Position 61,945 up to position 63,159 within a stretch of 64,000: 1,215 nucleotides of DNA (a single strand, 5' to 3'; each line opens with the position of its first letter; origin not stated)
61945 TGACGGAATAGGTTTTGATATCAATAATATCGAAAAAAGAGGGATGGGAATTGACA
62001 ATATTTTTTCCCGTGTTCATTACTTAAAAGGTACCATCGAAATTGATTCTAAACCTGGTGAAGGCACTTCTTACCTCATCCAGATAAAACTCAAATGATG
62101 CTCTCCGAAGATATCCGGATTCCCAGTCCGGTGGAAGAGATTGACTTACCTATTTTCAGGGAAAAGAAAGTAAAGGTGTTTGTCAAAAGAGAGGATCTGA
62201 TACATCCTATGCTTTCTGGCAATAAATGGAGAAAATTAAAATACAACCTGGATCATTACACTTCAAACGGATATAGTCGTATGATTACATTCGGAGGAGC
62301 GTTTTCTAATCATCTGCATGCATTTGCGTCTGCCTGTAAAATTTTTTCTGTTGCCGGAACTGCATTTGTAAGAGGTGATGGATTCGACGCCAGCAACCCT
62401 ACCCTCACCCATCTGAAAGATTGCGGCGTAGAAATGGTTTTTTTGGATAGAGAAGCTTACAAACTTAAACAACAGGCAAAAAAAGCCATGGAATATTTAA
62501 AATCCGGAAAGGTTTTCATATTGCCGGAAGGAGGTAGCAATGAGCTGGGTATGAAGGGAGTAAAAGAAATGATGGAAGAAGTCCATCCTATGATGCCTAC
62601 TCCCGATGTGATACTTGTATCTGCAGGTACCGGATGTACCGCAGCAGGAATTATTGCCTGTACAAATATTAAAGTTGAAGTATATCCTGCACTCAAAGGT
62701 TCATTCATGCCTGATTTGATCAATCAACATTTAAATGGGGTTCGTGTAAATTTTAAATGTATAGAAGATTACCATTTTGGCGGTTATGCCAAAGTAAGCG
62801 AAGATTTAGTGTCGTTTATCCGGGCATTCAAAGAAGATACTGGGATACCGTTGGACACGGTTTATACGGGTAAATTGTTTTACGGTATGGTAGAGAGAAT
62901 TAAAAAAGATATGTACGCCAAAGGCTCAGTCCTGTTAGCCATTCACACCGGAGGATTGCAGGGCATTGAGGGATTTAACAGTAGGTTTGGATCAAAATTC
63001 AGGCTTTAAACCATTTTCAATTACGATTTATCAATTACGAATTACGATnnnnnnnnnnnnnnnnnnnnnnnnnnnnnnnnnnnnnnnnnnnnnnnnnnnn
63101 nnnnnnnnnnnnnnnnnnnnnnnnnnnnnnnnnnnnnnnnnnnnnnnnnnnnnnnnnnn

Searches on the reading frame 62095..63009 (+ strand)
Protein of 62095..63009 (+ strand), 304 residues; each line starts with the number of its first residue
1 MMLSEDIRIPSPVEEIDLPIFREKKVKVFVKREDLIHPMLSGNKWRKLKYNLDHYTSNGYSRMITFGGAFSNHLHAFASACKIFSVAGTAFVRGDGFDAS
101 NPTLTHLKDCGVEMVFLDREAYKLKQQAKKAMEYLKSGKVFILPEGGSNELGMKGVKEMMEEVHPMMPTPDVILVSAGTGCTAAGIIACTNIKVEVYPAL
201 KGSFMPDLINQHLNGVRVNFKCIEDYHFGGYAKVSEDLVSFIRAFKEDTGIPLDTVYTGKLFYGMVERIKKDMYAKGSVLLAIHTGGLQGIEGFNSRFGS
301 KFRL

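Call 57: find_encoding_contigs(protein=window:62095-63009:+, flank=10000, max_places=3)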
Protein window:62095-63009:+ (304 aa): 1 contig read that carries it; 1 place shown.
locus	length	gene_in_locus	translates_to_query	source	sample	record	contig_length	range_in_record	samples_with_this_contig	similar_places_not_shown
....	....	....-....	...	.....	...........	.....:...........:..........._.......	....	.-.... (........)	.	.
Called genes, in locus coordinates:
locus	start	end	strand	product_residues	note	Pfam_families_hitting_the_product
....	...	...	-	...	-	-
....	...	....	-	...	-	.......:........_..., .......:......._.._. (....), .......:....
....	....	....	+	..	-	-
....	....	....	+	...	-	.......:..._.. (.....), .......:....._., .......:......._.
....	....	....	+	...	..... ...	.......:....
